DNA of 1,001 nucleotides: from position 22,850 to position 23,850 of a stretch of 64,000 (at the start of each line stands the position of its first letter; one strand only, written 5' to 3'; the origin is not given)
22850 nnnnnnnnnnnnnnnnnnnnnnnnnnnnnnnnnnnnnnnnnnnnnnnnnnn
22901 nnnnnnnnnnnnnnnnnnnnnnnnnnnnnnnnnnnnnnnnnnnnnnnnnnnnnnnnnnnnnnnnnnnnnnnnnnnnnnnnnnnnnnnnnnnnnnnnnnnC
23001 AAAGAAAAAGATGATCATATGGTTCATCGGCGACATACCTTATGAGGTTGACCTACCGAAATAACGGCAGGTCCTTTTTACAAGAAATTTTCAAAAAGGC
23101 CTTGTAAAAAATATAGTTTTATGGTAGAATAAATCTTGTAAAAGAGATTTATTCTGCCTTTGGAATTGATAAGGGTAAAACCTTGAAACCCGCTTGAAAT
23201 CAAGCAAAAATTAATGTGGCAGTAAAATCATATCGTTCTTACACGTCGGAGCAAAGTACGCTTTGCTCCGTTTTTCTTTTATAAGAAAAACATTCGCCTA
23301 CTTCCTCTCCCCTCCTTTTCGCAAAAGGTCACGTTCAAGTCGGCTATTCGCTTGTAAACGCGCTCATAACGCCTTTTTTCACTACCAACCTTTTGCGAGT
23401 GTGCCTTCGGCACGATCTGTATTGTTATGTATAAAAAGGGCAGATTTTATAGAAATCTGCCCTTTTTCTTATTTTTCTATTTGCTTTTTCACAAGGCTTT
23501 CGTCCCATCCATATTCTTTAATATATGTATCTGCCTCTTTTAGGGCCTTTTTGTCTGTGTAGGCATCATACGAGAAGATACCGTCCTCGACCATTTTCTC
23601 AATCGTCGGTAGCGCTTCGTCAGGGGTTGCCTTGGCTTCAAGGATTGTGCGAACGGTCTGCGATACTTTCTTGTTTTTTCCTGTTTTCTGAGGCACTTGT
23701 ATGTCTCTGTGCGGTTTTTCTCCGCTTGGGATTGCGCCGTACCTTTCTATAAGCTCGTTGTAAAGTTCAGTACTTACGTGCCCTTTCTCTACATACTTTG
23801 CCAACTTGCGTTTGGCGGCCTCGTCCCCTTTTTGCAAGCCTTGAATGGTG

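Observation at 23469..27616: Single-gene cassette bracketed by repeats of the synthetase 3' end with only synonymous differences, in frame with the synthetase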

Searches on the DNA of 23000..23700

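Call 58: search_rna_families(source=window, start=23000, end=23700, threshold=evalue, max_evalue=1)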
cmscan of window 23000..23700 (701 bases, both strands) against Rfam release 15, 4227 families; matches with E-value up to 1: 13.
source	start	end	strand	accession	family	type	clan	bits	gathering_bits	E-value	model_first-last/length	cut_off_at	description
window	23430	23503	-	RF00506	Thr_leader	Cis-reg; leader;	-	30.8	55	0.00094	1-118/118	no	Threonine operon leader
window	23437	23492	-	RF02844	RefA9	Gene; antisense;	-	26.5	49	0.085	1-64/64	no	Enterococcus sRNA A9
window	23367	23473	+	RF02059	STnc50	Gene; sRNA;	-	23.7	55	0.16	1-84/84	no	Salmonella enterica sRNA STnc40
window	23049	23123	-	RF01844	SmY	Gene; snRNA; splicing;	-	22.3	39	0.016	1-80/80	no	SmY spliceosomal RNA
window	23331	23474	+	RF00558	L20_leader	Cis-reg; leader;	-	21.6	58.7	0.1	1-127/127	no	Ribosomal protein L20 leader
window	23387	23473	+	RF02053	STnc430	Gene; sRNA;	-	21.1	47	0.83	1-162/162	no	Enterobacterial sRNA STnc430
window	23126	23155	-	RF02592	Spy392987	Gene; antisense;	-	20.9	47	0.47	4-58/63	no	S. pyogenes antisense RNA 392987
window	23433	23467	+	RF00979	mir-553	Gene; miRNA;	-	20.8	82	0.33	10-53/62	no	mir-553 microRNA precursor family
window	23426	23505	-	RF00558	L20_leader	Cis-reg; leader;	-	20.6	58.7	0.17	1-127/127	no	Ribosomal protein L20 leader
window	23433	23467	+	RF03912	mir-4659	Gene; miRNA;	-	20.4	92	0.25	20-54/73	no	mir-4659 microRNA precursor family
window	23433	23467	-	RF00979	mir-553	Gene; miRNA;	-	19.9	82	0.6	10-53/62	no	mir-553 microRNA precursor family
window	23628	23696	+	RF01423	snoR117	Gene; snRNA; snoRNA; CD-box;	-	19.5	42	0.22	1-80/80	no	small nucleolar RNA snoR117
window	23433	23467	-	RF00084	CsrC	Gene; sRNA;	CL00106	12.1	61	0.32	210-243/255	no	CsrC RNA family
